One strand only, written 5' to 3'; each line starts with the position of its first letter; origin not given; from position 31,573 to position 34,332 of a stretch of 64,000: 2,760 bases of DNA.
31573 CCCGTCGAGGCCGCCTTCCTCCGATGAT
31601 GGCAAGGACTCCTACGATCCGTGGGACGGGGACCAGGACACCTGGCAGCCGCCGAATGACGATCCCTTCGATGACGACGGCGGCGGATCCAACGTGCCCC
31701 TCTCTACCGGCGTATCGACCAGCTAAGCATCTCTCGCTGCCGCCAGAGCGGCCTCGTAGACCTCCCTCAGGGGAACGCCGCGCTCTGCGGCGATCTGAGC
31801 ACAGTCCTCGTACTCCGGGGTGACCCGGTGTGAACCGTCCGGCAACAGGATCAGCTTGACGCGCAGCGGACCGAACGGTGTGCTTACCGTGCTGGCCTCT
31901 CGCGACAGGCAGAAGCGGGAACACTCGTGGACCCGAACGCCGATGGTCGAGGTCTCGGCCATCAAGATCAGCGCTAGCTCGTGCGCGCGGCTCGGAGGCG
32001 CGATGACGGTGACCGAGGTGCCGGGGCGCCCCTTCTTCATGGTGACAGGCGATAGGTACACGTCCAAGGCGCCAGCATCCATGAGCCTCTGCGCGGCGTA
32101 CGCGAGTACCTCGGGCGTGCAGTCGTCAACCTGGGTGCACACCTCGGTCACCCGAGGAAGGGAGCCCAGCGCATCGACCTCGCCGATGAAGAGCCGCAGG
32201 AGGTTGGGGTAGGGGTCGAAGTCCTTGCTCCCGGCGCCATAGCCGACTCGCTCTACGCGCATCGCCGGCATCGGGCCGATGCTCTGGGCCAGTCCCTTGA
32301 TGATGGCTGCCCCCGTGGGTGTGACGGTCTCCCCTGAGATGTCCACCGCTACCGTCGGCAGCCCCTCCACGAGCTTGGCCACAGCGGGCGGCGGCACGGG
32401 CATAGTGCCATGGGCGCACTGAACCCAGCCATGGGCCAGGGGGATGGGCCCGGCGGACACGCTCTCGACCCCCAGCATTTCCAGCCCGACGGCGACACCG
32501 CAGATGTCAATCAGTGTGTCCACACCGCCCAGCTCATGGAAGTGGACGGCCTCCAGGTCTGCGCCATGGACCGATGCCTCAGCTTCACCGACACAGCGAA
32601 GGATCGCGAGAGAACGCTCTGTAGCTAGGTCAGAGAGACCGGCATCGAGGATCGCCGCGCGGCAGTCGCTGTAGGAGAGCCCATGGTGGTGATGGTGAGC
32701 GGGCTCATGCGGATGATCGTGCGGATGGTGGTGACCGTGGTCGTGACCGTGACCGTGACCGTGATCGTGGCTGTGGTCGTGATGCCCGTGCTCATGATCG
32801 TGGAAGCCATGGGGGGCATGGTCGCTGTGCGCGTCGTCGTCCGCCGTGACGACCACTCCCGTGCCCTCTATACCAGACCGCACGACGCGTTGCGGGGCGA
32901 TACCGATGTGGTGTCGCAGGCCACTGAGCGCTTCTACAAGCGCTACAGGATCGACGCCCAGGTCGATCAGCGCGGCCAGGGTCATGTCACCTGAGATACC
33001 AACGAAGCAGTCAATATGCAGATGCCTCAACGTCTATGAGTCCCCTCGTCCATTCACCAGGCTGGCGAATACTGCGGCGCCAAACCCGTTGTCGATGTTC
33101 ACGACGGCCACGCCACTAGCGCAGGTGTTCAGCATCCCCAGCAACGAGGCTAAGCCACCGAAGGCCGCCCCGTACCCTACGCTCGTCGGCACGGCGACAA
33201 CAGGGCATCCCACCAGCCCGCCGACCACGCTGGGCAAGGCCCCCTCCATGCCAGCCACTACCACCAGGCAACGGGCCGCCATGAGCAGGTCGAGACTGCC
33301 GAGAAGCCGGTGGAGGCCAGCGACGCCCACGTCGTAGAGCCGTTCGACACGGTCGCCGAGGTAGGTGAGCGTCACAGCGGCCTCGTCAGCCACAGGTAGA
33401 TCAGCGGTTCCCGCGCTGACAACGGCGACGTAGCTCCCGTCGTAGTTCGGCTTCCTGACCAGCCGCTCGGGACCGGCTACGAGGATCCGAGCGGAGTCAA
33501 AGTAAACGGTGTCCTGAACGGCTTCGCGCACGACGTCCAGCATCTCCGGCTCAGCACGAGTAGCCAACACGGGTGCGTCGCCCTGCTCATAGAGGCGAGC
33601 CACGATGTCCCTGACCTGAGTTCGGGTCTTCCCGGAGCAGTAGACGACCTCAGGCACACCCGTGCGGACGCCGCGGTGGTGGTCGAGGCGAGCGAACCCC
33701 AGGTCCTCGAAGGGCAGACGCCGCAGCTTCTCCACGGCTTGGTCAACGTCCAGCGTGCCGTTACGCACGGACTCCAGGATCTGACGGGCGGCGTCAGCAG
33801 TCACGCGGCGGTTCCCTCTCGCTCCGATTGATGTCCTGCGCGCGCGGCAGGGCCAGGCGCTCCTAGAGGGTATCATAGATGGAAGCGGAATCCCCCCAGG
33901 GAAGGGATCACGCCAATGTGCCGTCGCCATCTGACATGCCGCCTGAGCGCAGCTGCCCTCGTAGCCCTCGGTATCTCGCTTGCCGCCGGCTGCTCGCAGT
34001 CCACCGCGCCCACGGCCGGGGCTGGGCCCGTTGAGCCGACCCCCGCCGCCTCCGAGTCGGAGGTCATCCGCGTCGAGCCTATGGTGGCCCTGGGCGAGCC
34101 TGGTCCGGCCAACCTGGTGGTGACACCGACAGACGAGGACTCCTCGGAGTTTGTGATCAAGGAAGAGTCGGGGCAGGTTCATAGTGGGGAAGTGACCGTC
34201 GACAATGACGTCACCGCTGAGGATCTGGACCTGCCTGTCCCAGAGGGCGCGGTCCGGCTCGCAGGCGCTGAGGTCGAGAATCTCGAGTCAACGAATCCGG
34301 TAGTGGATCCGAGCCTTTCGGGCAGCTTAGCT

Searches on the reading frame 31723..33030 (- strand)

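Call 34: search_protein_families(library=pfam, proteins=[window:31723-33030:-], max_evalue=0.00001)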
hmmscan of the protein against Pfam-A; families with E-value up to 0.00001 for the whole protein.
window:31723-33030:- (435 aa): 1 family
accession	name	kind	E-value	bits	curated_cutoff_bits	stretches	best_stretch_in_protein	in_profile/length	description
PF01969.22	Ni_insertion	-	2.8e-131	438.5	22.1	1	4-425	1-375/375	Nickel insertion protein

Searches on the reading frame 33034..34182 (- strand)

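Call 34: search_protein_families(library=pfam, proteins=[window:33034-34182:-], max_evalue=0.00001)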
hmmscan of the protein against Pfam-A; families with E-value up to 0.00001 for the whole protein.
window:33034-34182:- (382 aa): 1 family
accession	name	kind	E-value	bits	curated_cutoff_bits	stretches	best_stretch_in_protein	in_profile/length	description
PF00731.26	AIRC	-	8.8e-12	45.2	30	1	252-376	2-126/148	AIR carboxylase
